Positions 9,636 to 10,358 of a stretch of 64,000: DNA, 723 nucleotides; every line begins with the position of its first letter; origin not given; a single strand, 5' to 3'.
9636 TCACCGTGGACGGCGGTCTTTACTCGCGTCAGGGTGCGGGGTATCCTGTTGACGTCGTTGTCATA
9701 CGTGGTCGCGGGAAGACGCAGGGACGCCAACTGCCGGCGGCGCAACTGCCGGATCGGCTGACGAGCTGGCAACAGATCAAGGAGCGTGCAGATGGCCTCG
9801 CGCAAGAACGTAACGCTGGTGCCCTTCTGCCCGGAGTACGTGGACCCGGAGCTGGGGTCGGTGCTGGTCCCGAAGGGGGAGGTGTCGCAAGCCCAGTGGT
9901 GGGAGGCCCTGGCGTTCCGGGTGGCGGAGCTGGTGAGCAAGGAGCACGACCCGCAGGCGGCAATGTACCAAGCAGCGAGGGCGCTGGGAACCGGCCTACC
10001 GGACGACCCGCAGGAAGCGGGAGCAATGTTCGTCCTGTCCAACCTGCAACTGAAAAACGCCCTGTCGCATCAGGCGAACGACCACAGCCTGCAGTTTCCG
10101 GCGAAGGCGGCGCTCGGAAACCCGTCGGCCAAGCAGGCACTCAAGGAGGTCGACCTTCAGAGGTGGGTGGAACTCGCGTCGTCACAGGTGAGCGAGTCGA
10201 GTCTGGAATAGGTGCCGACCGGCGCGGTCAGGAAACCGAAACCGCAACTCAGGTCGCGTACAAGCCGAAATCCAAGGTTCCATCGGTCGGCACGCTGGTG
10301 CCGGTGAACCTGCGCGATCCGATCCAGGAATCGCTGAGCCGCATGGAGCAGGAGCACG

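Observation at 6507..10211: Six SD-preceded, high-GC3 small ORFs nested in the +1 frame inside the low-complexity linkers of the 4067-aa ORF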

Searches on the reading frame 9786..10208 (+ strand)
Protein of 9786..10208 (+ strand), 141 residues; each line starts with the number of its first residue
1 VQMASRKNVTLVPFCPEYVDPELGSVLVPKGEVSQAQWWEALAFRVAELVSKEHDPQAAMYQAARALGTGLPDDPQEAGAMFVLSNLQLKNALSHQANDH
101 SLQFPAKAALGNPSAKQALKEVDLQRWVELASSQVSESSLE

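Call 18: search_protein_families(library=pfam, proteins=[window:9786-10208:+], max_evalue=1)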
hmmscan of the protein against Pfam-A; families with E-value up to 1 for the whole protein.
window:9786-10208:+ (141 aa): 0 families

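Call 19: search_protein_families(library=phrogs, proteins=[window:9786-10208:+], max_evalue=1)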
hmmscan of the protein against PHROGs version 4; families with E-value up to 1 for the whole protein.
window:9786-10208:+ (141 aa): 0 families

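Call 39: search_protein_representatives(protein=window:9786-10208:+)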
Query: 141 residues. Proteins with E-value up to 0.001 (for the whole library): 65; up to 1e-10: 28; up to 1e-30: 1. The best 65 are listed.
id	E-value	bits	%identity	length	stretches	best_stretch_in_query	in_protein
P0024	9.9e-79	278.1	100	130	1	12-141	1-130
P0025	9.4e-28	113.3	49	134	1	12-141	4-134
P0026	4.2e-27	111.2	45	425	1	12-141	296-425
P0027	1.1e-26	109.8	47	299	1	7-141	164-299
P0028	1.1e-24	103.4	42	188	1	6-140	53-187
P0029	5.8e-24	101.0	46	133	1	14-141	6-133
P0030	6.0e-24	101.0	43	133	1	11-140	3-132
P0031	1.8e-20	89.7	42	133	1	16-140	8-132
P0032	5.2e-20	88.2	50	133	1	25-141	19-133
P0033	5.5e-20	88.1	44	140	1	7-141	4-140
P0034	3.9e-18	82.2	41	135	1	12-138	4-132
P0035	5.4e-18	81.7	39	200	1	4-135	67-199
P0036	4.0e-17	78.9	40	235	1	9-141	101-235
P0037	4.5e-17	78.7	43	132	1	20-140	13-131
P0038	3.4e-16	75.9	39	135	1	12-140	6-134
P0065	1.9e-07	47.6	36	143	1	20-132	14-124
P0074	1.1e-05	41.8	33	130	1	11-137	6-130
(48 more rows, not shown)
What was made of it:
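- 9792..10211 (+): Nested gene n6 (139 aa) in the +1 frame. It is an intact member of a family of about 130-aa proteins of unknown function. Exhaustive phmmer gave 65 hits at E<=1e-3 and 28 at <=1e-10, aligned end to end (call 39).
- It has 65 homologues, 28 at E<=1e-10, and most are about 130 aa and aligned end to end (call 39).
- Tried and rejected: That same search missed the n6 family, which the exhaustive search later found (call 39).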

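Call 46: find_homologous_proteins(query=A1, max_evalue=0.00001)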
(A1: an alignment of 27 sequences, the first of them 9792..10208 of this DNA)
Query A1 (27 sequences) (139 aa, profile of the alignment): 15 proteins with E <= 0.00001 among 6427 candidates.
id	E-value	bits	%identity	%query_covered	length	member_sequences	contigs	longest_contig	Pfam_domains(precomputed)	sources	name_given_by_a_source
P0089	1.5e-42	163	45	93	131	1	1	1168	-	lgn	-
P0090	1.6e-41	159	44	94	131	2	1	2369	-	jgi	jgi:hypothetical protein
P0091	3.0e-41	159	48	87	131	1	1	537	-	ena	-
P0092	5.1e-40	155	52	90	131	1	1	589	-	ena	-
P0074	1.0e-39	154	32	92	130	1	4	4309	-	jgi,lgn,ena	-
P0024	2.1e-39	153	100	94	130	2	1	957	-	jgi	jgi:hypothetical protein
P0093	3.1e-38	149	31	91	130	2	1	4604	-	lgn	-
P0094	5.7e-38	148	45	86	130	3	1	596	-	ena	-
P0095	1.2e-37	147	43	86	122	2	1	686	-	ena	-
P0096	2.3e-36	143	34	91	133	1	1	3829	-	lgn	-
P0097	3.3e-36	142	45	86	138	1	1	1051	-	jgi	jgi:hypothetical protein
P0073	1.3e-35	140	35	94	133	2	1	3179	-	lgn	-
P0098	8.4e-34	134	36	79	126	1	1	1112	-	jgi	jgi:hypothetical protein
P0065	1.0e-33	134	37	73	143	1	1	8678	-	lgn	-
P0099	3.9e-33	132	28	91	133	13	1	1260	-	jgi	-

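Call 47: find_encoding_contigs(protein=P0065, flank=6000, max_places=3)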
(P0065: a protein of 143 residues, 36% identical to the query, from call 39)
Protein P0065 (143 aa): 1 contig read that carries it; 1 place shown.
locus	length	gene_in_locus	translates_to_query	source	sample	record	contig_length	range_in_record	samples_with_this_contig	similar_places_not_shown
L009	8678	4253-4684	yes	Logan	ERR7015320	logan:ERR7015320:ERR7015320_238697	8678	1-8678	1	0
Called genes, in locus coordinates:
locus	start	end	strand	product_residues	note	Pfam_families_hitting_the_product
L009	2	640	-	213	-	?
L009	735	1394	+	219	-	PF01144:CoA_trans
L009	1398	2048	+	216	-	PF01144:CoA_trans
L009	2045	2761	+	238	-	PF02586:SRAP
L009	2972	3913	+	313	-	PF01040:UbiA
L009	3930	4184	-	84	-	PF13560:HTH_31, PF12844:HTH_19 (weak), PF01381:HTH_3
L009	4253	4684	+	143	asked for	-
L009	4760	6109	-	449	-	PF02550:AcetylCoA_hydro, PF13336:AcetylCoA_hyd_C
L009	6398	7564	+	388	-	PF02771:Acyl-CoA_dh_N, PF02770:Acyl-CoA_dh_M, PF00441:Acyl-CoA_dh_1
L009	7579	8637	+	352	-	PF02771:Acyl-CoA_dh_N, PF00441:Acyl-CoA_dh_1, PF08028:Acyl-CoA_dh_2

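Call 48: find_encoding_contigs(protein=P0093, flank=6000, max_places=3)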
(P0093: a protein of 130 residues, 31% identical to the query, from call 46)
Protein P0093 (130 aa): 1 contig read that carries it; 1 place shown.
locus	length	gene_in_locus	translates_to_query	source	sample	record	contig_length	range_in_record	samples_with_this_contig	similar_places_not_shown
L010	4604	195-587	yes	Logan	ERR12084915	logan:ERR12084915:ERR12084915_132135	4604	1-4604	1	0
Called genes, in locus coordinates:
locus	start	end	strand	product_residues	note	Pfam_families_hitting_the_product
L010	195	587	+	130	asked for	-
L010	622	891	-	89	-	-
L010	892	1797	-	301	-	-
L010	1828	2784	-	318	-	-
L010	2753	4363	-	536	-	PF02463:SMC_N (weak), PF13175:AAA_15, PF13476:AAA_23 (weak), PF13555:AAA_29 (weak), PF13304:AAA_21 (weak)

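Call 49: find_encoding_contigs(protein=P0074, flank=6000, max_places=4)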
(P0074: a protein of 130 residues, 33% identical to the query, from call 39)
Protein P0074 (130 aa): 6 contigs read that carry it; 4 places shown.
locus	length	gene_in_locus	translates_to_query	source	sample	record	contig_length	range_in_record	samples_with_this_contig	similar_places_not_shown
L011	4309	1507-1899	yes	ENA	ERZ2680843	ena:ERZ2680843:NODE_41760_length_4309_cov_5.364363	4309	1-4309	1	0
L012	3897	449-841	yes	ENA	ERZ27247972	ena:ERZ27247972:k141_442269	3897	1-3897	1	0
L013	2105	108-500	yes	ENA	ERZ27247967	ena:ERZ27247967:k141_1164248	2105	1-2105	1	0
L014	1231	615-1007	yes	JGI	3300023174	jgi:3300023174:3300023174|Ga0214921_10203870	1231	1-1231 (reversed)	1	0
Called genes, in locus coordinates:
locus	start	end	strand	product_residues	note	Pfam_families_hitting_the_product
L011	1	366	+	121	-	?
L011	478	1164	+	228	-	PF00881:Nitroreductase, PF14512:TM1586_NiRdase (faint)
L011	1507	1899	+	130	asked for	-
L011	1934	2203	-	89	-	-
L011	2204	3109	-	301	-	-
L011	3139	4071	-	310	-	-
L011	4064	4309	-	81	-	?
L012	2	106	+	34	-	?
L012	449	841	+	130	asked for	-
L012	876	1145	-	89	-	-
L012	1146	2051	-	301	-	-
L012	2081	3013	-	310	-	-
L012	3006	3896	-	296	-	?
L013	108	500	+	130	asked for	-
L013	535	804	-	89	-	-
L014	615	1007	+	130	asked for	-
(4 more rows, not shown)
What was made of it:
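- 9792..10211 (+): Homologues are free-standing genes (calls 47-49).
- Homologues are free-standing genes in bacterial contigs (calls 47-49).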

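Call 65: predict_structure(alignment_id=A2)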
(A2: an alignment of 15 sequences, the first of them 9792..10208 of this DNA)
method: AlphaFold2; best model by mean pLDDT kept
length: 139 residues; sequences in the alignment: 15
mean_pLDDT: 87.6   pTM: 0.82
mean pLDDT of the five models: 87.6, 87.5, 86.8, 86.3, 86.0
residues with pLDDT >= 90: 97; 70-90: 28; 50-70: 10; < 50: 4
segments of 3 or more residues with pLDDT < 50: none
pLDDT, mean of each block of 10 residues (from residue 1): 70 90 93 93 96 95 93 93 91 75 80 93 95 67
secondary structure, 60 per line:
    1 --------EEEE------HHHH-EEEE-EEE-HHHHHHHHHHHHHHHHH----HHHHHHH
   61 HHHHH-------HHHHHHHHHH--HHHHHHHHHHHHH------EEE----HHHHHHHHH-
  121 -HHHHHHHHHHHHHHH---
elements in order: E9-12 H19-22 E24-27 E29-31 H33-49 H54-65 H73-82 H85-97 E104-106 H111-119 H122-136
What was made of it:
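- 9792..10211 (+): AF2 gives pLDDT 87.6 and pTM 0.82 (call 65).
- The predicted fold is confident (call 65). It cannot explain a confident fold (call 65).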

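Call 68: fold_search(model_id=the predicted structure, library=pdb)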
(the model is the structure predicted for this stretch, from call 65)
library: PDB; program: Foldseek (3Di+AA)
matches with E <= 10: 84; with E <= 0.001: 0
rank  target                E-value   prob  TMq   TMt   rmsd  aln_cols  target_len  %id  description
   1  9tep_A                5.4e-01  0.06  0.19  0.06  22.8       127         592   17  PhiC31 integraseS12A-attB-RDF complex (released 2026-02-11)
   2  5gw9_A                9.6e-01  0.06  0.18  0.16  14.5       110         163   16  Crystal structure of C163, a backbone circularized G-CSF (released 2017-09-13)
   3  2gsc_E                1.5e+00  0.06  0.20  0.23  13.1       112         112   11  Crystal Structure of the Conserved Hypothetical Cytosolic Protein Xcc0516 from Xanthomonas campestris (released 2006-10-03)
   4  8b9d_C                1.5e+00  0.04  0.21  0.08  15.3       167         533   14  Human replisome bound by Pol Alpha (released 2023-08-09)
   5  6xtt_MODEL_1_B        1.8e+00  0.10  0.30  0.34   7.0       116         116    9  Solution structure of Legionella pneumophila NttA (released 2020-07-22)
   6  8fbf_A                1.9e+00  0.02  0.17  0.06  15.8       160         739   12  Crystal structure of OrfX2 from Clostridium botulinum E1 (released 2022-12-21)
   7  3d87_A                2.6e+00  0.04  0.24  0.22  14.9       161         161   17  Crystal structure of Interleukin-23 (released 2008-09-02)
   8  9r2o_A                2.8e+00  0.03  0.21  0.20  17.9       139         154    9  De novo designed N5 protein fold (released 2025-05-14)
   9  6haw_B                3.1e+00  0.03  0.21  0.10  14.2       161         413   14  Crystal structure of bovine cytochrome bc1 in complex with 2-pyrazolyl quinolone inhibitor WDH2G7 (released 2019-01-16)
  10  9qks_C                3.1e+00  0.02  0.18  0.13  15.3       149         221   13  B subtilis Type VIIb Core Unit (T7bCU) + DUF (released 2025-11-26)
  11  6ekv                  3.3e+00  0.01  0.17  0.06  15.9       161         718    9  Structure of OrfX2 from Clostridium botulinum A2 (released 2017-10-25)
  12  4p17_A                3.5e+00  0.03  0.19  0.12  15.1       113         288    8  Crystal structure of the Chlamydomonas flagellar RabGAP TBC domain. (released 2014-04-30)
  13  5ww9_B                3.9e+00  0.03  0.21  0.19  12.0       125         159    5  Crystal structure of R73E mutant of the second DNA-Binding protein under starvation from Mycobacterium smegmatis (released 2017-08-09)
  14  3rio                  3.9e+00  0.02  0.20  0.18  11.6       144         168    5  Crystal structure of GlcT CAT-PRDI (released 2012-05-09)
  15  4lnn_F                3.9e+00  0.02  0.17  0.08  15.8       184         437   10  B. subtilis glutamine synthetase structures reveal large active site conformational changes and basis for isoenzyme sp (released 2013-11-13)
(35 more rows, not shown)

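Call 80: find_encoding_contigs(protein=P0024, flank=3000, max_places=6)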
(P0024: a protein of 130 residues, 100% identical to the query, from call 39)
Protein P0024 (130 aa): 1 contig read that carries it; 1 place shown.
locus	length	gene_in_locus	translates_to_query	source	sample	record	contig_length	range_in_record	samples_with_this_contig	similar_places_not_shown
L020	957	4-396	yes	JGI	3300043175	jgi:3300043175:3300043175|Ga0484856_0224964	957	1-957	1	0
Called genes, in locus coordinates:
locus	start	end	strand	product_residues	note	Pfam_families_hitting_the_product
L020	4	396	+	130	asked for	-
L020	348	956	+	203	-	?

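Call 83: search_dna_similar(query=window:9792-10208:+, collection=plasmids, mode=protein, max_evalue=0.01, max_rows=15)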
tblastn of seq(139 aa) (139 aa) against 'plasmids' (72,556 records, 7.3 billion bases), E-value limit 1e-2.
No match.

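Call 107: search_protein_families(library=ncbifam, proteins=[window:9792-10208:+], max_evalue=0.1)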
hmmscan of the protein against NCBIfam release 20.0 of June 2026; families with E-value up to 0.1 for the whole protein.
window:9792-10208:+ (139 aa): 1 family
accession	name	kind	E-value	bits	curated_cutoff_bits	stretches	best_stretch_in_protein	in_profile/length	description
NF053729.1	c-di-GMP_motif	domain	0.0087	15.8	38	0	21-41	31-51/53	cyclic di-GMP-binding domain-containing protein, MshE-related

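Call 108: search_protein_families(library=padloc, proteins=[window:9792-10208:+], max_evalue=0.1)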
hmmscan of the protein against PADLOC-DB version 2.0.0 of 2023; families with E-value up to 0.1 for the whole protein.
window:9792-10208:+ (139 aa): 0 families

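Call 110: fold_search(model_id=the predicted structure, library=viral)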
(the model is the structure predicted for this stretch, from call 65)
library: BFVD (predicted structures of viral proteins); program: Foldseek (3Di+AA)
matches with E <= 10: 122; with E <= 0.001: 0
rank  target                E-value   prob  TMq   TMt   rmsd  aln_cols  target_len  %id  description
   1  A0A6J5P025            2.0e-01  0.10  0.19  0.19  17.6       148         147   15  Uncharacterized protein [uncultured Caudovirales phage]
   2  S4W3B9                5.3e-01  0.10  0.25  0.17  14.7       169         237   16  Uncharacterized protein [Pandoravirus salinus]
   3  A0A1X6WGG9            5.9e-01  0.08  0.16  0.22  13.2        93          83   17  (no name in the UniProt tables at hand)
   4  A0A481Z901            1.1e+00  0.06  0.19  0.11  13.2       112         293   10  DNA-directed RNA polymerase subunit 5 [Pithovirus LCPAC202]
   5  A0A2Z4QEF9            1.2e+00  0.03  0.14  0.10  23.1       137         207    9  Uncharacterized protein [Erwinia phage vB_EamM_Alexandra]
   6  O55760                1.4e+00  0.03  0.17  0.16  14.5       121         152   17  Uncharacterized protein 162R [Invertebrate iridescent virus 6]
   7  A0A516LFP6            1.5e+00  0.03  0.17  0.04  17.2       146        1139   13  (no name in the UniProt tables at hand)
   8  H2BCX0                1.8e+00  0.03  0.16  0.09  12.1       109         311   16  (no name in the UniProt tables at hand)
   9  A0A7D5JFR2            1.8e+00  0.01  0.13  0.08  24.8       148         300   16  Tail assembly chaperone [Mycobacterium phage Soul22]
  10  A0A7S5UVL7            1.9e+00  0.06  0.22  0.24  13.4       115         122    9  (no name in the UniProt tables at hand)
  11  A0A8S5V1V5            2.2e+00  0.04  0.25  0.25  11.7       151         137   13  Uncharacterized protein [Myoviridae sp. ctJ2i1]
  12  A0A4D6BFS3            2.2e+00  0.02  0.16  0.08  14.7       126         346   15  (no name in the UniProt tables at hand)
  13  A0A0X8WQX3            2.4e+00  0.01  0.15  0.12  17.0       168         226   10  (no name in the UniProt tables at hand)
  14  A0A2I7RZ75            2.6e+00  0.04  0.23  0.19  12.8       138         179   17  (no name in the UniProt tables at hand)
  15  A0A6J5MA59            2.7e+00  0.02  0.16  0.12  11.9       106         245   11  Uncharacterized protein [uncultured Caudovirales phage]
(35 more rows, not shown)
